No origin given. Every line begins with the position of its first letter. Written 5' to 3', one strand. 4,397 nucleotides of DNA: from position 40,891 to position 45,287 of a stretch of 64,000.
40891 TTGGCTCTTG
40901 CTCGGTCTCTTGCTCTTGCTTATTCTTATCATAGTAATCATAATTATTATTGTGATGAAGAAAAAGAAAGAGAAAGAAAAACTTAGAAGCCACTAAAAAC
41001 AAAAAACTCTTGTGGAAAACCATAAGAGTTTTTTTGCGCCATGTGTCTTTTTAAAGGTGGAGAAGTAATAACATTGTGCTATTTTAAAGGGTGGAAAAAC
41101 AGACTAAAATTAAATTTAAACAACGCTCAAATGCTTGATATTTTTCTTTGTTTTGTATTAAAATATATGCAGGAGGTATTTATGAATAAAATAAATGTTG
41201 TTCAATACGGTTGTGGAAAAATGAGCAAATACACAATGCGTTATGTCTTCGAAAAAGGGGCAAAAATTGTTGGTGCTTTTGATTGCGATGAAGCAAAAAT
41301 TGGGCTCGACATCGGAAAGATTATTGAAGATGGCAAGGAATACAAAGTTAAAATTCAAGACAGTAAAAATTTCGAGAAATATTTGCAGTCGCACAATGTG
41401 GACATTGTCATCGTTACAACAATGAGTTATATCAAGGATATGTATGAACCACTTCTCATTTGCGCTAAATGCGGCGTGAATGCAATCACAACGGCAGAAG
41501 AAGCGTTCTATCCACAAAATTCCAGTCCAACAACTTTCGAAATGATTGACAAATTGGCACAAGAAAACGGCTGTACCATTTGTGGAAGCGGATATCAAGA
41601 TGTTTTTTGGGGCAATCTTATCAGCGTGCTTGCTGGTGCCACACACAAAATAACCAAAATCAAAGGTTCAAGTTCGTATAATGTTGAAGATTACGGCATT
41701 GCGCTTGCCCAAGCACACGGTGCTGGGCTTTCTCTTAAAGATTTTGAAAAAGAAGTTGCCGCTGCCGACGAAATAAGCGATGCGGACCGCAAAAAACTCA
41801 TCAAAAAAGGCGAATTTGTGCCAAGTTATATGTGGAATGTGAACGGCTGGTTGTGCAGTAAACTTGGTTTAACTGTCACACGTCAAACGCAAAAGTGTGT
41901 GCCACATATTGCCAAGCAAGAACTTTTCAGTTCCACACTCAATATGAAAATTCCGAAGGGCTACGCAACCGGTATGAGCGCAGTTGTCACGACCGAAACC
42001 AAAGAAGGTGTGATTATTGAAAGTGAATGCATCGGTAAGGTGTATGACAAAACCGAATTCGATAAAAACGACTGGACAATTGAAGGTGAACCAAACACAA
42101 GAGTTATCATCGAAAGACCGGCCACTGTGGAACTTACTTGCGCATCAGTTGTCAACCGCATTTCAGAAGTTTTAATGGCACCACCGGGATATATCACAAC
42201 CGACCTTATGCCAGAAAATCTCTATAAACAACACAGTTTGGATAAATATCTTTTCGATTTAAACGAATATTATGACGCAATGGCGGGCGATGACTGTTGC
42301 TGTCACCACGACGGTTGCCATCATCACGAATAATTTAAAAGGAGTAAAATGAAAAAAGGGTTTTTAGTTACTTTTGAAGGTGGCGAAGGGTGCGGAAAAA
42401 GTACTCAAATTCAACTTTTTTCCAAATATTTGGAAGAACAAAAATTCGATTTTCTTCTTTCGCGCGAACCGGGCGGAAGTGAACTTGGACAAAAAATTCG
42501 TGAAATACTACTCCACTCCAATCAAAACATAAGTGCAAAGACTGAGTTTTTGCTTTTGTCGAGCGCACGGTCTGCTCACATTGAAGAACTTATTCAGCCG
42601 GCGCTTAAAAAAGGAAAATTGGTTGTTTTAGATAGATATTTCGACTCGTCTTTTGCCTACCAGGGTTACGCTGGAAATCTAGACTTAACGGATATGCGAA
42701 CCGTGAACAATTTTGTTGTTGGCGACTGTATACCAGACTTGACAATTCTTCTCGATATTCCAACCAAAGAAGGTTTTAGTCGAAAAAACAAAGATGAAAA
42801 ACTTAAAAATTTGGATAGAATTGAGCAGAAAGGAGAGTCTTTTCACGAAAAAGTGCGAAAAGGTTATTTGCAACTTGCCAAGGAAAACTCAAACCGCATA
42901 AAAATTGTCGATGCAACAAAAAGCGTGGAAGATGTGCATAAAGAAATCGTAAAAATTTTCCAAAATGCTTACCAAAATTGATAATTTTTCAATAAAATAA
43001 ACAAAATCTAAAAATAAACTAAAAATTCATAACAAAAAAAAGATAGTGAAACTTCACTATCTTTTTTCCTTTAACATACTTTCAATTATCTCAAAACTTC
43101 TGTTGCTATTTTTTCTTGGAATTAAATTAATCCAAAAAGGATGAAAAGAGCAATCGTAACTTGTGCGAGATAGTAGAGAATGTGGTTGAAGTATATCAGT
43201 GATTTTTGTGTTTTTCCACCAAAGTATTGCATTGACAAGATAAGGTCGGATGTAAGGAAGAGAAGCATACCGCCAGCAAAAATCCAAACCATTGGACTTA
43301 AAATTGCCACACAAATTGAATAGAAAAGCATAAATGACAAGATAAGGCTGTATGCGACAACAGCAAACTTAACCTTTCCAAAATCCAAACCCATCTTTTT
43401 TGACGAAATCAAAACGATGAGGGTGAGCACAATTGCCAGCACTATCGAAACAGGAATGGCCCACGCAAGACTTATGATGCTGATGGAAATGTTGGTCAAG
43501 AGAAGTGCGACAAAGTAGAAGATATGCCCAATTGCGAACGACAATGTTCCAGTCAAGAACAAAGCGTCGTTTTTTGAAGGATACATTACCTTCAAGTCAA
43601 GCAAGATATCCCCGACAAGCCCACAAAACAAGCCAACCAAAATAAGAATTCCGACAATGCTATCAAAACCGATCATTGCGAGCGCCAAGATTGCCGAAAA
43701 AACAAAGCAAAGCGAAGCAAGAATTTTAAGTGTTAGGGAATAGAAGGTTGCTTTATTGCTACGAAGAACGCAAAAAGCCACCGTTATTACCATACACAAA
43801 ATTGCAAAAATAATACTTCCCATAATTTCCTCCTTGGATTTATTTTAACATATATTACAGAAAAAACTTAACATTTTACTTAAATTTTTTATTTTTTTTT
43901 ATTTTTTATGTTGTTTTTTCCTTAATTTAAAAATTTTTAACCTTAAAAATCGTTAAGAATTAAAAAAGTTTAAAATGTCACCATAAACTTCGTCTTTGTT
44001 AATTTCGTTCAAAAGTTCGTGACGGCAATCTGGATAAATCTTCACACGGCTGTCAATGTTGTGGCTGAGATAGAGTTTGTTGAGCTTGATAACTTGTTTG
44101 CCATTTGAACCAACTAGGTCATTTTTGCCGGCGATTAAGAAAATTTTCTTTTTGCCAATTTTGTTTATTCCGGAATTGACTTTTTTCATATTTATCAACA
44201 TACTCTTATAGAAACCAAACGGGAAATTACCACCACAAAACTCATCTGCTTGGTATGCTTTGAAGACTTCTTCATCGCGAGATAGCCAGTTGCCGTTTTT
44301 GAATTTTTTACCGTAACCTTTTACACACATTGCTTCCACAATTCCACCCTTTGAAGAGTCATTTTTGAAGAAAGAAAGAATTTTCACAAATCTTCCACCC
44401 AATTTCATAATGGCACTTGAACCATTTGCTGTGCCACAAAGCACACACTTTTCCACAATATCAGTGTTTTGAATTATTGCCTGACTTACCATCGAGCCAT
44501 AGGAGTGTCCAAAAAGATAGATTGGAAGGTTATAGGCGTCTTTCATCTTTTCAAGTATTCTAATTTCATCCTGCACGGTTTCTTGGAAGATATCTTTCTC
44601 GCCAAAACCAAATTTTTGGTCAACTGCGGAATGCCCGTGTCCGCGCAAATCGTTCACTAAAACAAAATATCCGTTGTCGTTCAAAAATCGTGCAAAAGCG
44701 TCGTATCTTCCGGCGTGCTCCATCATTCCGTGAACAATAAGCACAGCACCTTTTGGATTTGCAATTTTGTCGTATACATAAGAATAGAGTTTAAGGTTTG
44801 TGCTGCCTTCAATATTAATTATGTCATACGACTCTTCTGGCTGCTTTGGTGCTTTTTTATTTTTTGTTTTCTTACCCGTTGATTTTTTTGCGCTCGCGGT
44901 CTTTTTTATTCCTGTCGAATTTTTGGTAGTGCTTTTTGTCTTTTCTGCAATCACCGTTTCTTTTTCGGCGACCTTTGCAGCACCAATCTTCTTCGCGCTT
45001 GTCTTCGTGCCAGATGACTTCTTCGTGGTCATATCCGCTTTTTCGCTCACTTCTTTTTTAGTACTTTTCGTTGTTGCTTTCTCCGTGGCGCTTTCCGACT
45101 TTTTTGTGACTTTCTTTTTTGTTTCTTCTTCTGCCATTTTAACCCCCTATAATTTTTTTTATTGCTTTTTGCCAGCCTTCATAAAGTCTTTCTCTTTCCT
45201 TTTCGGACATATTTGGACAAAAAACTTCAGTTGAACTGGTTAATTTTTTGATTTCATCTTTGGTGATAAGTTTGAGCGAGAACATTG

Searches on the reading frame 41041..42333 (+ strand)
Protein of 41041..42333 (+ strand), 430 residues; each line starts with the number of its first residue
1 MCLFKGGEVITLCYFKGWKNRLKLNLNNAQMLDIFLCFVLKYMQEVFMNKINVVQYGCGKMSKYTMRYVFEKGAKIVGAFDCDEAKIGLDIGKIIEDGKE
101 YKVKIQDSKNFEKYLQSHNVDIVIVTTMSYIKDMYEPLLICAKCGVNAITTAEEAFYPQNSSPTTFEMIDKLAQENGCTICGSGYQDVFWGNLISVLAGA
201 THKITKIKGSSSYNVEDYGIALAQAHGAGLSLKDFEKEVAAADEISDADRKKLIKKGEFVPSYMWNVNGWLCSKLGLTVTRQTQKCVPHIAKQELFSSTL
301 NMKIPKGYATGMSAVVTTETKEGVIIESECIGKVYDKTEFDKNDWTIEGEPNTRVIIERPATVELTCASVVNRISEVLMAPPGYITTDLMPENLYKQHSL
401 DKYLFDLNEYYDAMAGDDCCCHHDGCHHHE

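Call 7: search_protein_families(library=ncbifam, proteins=[window:41041-42333:+])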
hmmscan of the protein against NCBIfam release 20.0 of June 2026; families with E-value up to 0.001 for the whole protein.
window:41041-42333:+ (430 aa): 6 families
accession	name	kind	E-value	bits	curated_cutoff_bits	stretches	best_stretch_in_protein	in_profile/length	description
NF040740.1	ornith_Ord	equivalog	1.1e-35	123.7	400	1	51-388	1-325/335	2,4-diaminopentanoate dehydrogenase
NF003993.0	PRK05472.2-2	equivalog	2.9e-05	23.7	217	1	51-136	84-162/212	redox-sensing transcriptional repressor Rex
NF003989.0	PRK05472.1-3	equivalog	5.4e-05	23.1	177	1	50-130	85-158/215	redox-sensing transcriptional repressor Rex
NF003991.0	PRK05472.1-5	equivalog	0.00011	22.2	198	1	33-131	69-158/211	redox-sensing transcriptional repressor Rex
NF003990.0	PRK05472.1-4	equivalog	0.00046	19.8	233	1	49-129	83-156/214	redox-sensing transcriptional repressor Rex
NF003995.0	PRK05472.2-4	subfamily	0.00091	18.8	126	0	49-128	82-154/213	redox-sensing transcriptional repressor Rex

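Call 22: find_homologous_proteins(query=window:41041-42333:+, max_evalue=1e-60)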
Query window:41041-42333:+ (430 aa): 7999 proteins with E <= 1e-60 among 8000 candidates; the best 120 are listed.
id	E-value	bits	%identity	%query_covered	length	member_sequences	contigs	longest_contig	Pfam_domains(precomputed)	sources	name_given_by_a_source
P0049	1.1e-225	767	90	84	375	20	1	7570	PF19328.5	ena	-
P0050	2.1e-224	763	89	84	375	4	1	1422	PF19328.5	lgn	-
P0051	2.1e-224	763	88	88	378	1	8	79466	PF19328.5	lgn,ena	-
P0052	8.5e-224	761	87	89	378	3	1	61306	PF19328.5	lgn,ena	-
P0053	9.5e-224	761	86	89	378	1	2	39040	PF19328.5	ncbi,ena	-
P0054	1.5e-223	760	87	88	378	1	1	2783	PF19328.5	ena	-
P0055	1.9e-223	760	87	88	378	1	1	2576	PF19328.5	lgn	-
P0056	1.9e-223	760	87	88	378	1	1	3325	PF19328.5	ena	-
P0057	6.3e-223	758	87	88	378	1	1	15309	PF19328.5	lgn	-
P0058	8.5e-223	758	86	89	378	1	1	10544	PF19328.5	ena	-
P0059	1.2e-222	757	87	88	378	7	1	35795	PF19328.5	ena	-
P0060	1.2e-222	757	89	84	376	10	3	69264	PF19328.5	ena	-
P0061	1.7e-221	754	86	89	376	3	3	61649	PF19328.5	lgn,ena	-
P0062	1.4e-214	731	84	88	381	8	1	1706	PF19328.5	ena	-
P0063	4.4e-211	719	83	86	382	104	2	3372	PF19328.5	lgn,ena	-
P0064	3.7e-210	716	85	83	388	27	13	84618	PF19328.5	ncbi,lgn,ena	-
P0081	9.3e-190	649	77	84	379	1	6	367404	PF19328.5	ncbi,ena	-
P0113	1.8e-184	632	76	83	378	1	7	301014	PF19328.5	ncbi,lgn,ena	-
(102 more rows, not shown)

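Call 23: find_encoding_contigs(protein=P0051, flank=10000, max_places=4)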
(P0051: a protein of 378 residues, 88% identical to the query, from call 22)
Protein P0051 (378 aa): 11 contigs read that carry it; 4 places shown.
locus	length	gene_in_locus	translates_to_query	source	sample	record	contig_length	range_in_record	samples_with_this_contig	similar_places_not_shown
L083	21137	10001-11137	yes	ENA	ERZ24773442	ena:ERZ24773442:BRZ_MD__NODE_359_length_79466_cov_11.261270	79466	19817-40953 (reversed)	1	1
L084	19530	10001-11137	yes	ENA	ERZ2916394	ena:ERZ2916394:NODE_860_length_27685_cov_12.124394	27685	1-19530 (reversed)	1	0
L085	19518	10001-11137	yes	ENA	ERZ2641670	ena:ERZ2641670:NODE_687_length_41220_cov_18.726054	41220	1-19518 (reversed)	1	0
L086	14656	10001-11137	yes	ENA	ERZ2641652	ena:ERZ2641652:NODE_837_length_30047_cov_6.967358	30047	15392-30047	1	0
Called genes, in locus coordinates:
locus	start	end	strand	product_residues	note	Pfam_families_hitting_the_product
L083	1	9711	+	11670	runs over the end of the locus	-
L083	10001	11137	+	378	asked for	PF19328:DAP_DH_C (faint)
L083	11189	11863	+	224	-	PF13521:AAA_28 (weak), PF02223:Thymidylate_kin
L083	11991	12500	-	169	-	PF00583:Acetyltransf_1, PF13527:Acetyltransf_9 (weak), PF13673:Acetyltransf_10 (weak), PF13508:Acetyltransf_7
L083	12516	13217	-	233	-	PF07947:YhhN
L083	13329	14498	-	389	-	PF00326:Peptidase_S9 (faint), PF12146:Hydrolase_4, PF00561:Abhydrolase_1, PF12697:Abhydrolase_6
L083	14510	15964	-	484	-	PF00370:FGGY_N, PF02782:FGGY_C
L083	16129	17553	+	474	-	PF01266:DAO, PF04324:Fer2_BFD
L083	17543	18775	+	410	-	PF00070:Pyr_redox (faint), PF00890:FAD_binding_2, PF01266:DAO (weak), PF01494:FAD_binding_3 (weak), PF03486:HI0933_like (weak), PF07992:Pyr_redox_2, PF12831:FAD_oxidored, PF13450:NAD_binding_8 (weak), +4 more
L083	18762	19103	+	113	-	PF07892:DUF1667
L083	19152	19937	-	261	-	PF14808:TMEM164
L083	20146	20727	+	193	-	-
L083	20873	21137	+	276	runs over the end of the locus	PF02645:DegV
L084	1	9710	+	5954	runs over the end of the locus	?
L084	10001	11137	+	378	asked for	PF19328:DAP_DH_C (faint)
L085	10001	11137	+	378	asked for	PF19328:DAP_DH_C (faint)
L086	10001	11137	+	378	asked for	PF19328:DAP_DH_C (faint)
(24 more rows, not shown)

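Call 24: find_encoding_contigs(protein=P0081, flank=10000, max_places=3)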
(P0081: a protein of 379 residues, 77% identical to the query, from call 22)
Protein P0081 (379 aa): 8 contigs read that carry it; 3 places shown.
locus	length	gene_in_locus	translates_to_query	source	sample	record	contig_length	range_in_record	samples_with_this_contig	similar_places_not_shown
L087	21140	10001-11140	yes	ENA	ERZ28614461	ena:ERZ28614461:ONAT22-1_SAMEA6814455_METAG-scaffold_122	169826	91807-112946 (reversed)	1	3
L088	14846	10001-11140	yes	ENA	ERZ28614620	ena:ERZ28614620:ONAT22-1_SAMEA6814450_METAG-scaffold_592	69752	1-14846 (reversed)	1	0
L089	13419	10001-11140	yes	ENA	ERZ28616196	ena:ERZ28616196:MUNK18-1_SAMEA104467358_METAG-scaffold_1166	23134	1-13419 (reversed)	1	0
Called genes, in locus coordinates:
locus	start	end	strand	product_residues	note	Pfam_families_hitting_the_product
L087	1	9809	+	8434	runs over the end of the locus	-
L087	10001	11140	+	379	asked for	PF19328:DAP_DH_C (faint)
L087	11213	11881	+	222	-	PF02223:Thymidylate_kin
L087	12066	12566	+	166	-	PF12844:HTH_19, PF13443:HTH_26 (weak), PF13560:HTH_31 (weak), PF01381:HTH_3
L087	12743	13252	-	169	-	PF13527:Acetyltransf_9 (weak), PF00583:Acetyltransf_1, PF13673:Acetyltransf_10 (weak), PF13508:Acetyltransf_7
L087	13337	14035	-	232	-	PF07947:YhhN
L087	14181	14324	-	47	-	-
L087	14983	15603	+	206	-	PF12706:Lactamase_B_2, PF13483:Lactamase_B_3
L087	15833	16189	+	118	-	-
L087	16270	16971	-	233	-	PF01128:IspD (weak), PF12804:NTP_transf_3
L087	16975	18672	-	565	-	PF01933:CofD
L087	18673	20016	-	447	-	PF00535:Glycos_transf_2, PF13641:Glyco_tranf_2_3, PF13632:Glyco_trans_2_3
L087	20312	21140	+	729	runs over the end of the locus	PF13567:DUF4131 (weak), PF03772:Competence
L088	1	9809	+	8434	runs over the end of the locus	-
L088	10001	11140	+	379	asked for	PF19328:DAP_DH_C (faint)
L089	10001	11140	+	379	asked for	PF19328:DAP_DH_C (faint)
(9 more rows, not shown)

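Call 34: find_encoding_contigs(protein=P0113, flank=10000, max_places=3)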
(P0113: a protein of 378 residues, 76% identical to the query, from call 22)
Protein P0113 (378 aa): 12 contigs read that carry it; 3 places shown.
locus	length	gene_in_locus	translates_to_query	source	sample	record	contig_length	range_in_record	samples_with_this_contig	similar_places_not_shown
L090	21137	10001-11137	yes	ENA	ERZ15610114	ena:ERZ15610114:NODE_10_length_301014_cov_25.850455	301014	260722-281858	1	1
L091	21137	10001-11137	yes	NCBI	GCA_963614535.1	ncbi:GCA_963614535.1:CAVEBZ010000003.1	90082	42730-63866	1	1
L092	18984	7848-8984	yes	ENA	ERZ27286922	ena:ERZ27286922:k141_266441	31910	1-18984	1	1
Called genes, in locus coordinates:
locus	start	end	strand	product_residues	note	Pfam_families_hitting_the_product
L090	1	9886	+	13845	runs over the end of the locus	-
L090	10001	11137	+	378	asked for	PF19328:DAP_DH_C (faint)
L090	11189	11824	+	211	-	PF02223:Thymidylate_kin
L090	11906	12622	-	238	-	PF07947:YhhN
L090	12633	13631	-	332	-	PF01738:DLH (faint), PF00326:Peptidase_S9 (faint), PF12146:Hydrolase_4, PF00561:Abhydrolase_1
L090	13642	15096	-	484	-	PF00370:FGGY_N, PF01869:BcrAD_BadFG (faint), PF02782:FGGY_C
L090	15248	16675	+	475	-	PF01266:DAO, PF04324:Fer2_BFD (weak)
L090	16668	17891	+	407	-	PF00070:Pyr_redox (faint), PF00890:FAD_binding_2, PF01134:GIDA (weak), PF01266:DAO (weak), PF03486:HI0933_like (weak), PF07992:Pyr_redox_2, PF12831:FAD_oxidored, PF13450:NAD_binding_8 (weak), +3 more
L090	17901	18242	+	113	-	PF07892:DUF1667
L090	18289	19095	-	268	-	PF14808:TMEM164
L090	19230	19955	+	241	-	PF02463:SMC_N (faint), PF00005:ABC_tran, PF13476:AAA_23 (weak), PF13555:AAA_29 (weak), PF13304:AAA_21 (weak)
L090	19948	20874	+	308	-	PF01458:SUFBD_core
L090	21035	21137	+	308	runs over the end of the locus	PF02463:SMC_N (faint), PF13175:AAA_15, PF00005:ABC_tran, PF13304:AAA_21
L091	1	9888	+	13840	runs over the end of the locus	-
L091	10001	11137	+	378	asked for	PF19328:DAP_DH_C (faint)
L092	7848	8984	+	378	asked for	PF19328:DAP_DH_C (faint)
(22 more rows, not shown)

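Call 35: find_encoding_contigs(protein=P0064, flank=10000, max_places=3)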
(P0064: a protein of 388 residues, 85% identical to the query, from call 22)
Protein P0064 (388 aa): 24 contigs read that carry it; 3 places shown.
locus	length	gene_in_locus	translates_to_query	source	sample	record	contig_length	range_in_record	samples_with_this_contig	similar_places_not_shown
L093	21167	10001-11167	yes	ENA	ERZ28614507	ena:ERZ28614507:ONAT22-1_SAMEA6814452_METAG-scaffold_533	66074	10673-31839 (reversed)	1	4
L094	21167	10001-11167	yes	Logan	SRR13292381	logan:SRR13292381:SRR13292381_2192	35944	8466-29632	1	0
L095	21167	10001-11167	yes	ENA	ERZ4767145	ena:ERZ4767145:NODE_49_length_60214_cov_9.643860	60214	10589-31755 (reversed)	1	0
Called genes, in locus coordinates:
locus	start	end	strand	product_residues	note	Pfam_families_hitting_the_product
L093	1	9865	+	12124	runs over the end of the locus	-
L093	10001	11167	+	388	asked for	PF19328:DAP_DH_C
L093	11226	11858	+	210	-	PF02223:Thymidylate_kin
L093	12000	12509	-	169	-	PF13527:Acetyltransf_9 (weak), PF00583:Acetyltransf_1, PF13508:Acetyltransf_7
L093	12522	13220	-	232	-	PF07947:YhhN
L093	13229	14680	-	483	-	PF00326:Peptidase_S9 (faint), PF00561:Abhydrolase_1, PF12146:Hydrolase_4, PF12697:Abhydrolase_6 (weak)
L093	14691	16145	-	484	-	PF00370:FGGY_N, PF02782:FGGY_C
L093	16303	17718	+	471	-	PF01266:DAO, PF07992:Pyr_redox_2 (faint), PF04324:Fer2_BFD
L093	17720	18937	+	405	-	PF00070:Pyr_redox (faint), PF00890:FAD_binding_2, PF01266:DAO (weak), PF01494:FAD_binding_3 (weak), PF03486:HI0933_like (weak), PF07992:Pyr_redox_2, PF12831:FAD_oxidored, PF13450:NAD_binding_8 (weak), +5 more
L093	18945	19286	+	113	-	PF07892:DUF1667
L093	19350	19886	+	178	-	-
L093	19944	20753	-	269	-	PF14808:TMEM164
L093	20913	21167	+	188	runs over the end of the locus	-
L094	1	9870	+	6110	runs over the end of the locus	?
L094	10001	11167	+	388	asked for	PF19328:DAP_DH_C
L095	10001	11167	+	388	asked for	PF19328:DAP_DH_C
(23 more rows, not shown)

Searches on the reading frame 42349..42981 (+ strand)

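Call 7: search_protein_families(library=ncbifam, proteins=[window:42349-42981:+])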
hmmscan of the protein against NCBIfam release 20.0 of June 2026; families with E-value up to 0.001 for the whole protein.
window:42349-42981:+ (210 aa): 2 families
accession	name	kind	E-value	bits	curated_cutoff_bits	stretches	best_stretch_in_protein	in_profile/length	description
TIGR00041.1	DTMP_kinase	equivalog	7.1e-56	189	83.25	1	1-200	1-196/196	dTMP kinase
NF005923.0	PRK07933.1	equivalog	8e-10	38.4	193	1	6-202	2-209/213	dTMP kinase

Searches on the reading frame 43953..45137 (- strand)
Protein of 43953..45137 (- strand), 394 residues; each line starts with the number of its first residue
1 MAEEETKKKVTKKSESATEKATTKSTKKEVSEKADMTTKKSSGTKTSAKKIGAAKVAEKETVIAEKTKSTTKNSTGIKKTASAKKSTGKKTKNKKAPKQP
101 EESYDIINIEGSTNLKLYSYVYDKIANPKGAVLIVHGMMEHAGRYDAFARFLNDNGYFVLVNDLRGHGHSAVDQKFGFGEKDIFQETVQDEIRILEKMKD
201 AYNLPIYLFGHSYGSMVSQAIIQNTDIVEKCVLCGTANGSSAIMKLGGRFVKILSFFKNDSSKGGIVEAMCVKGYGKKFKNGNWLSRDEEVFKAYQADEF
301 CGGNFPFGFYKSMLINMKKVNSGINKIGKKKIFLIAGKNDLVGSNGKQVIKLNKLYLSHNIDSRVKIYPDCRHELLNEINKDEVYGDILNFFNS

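Call 7: search_protein_families(library=ncbifam, proteins=[window:43953-45137:-])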
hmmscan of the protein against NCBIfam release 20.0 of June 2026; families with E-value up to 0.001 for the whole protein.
window:43953-45137:- (394 aa): 11 families
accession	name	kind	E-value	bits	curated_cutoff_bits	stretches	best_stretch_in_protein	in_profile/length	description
TIGR03695.1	menH_SHCHC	equivalog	8e-07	28.7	208.55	1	131-239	4-107/252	2-succinyl-6-hydroxy-2,4-cyclohexadiene-1-carboxylate synthase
TIGR01249.1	pro_imino_pep_1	equivalog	2e-06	27.2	259.75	1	118-234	18-126/307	prolyl aminopeptidase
NF052543.1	PhlpBipLPA4030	equivalog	5.3e-06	25.9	450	1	124-216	65-154/312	phospholipase BipL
NF051487.1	bifunc_PcaCD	exception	5.4e-06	25.8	430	1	117-238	158-273/413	bifunctional 4-carboxymuconolactone decarboxylase/3-oxoadipate enol-lactonase PcaCD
NF050089.1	i_nPHAscl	equivalog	1.1e-05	24.7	300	1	121-236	10-117/288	intracellular short-chain-length polyhydroxyalkanoate depolymerase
NF041759.1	mac_hydro_EstT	equivalog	2.4e-05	23.7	450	1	113-238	8-128/278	macrolide hydrolase EstT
NF011457.0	PRK14875.1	equivalog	5.7e-05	22.2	307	1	52-224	66-218/372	acetoin dehydrogenase dihydrolipoyllysine-residue acetyltransferase subunit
NF008019.0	PRK10749.1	equivalog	8.2e-05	21.7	362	1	126-236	51-164/335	lysophospholipase L2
TIGR02427.1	protocat_pcaD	equivalog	0.0001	21.8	255.85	1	156-238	39-114/251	3-oxoadipate enol-lactonase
NF052610.1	macro_16_ester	equivalog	0.00013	21.4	420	1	126-261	22-153/281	alpha/beta fold macrolide esterase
NF041096.1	esterase_EstD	equivalog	0.00044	19.4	600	1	155-236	194-273/421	esterase EstD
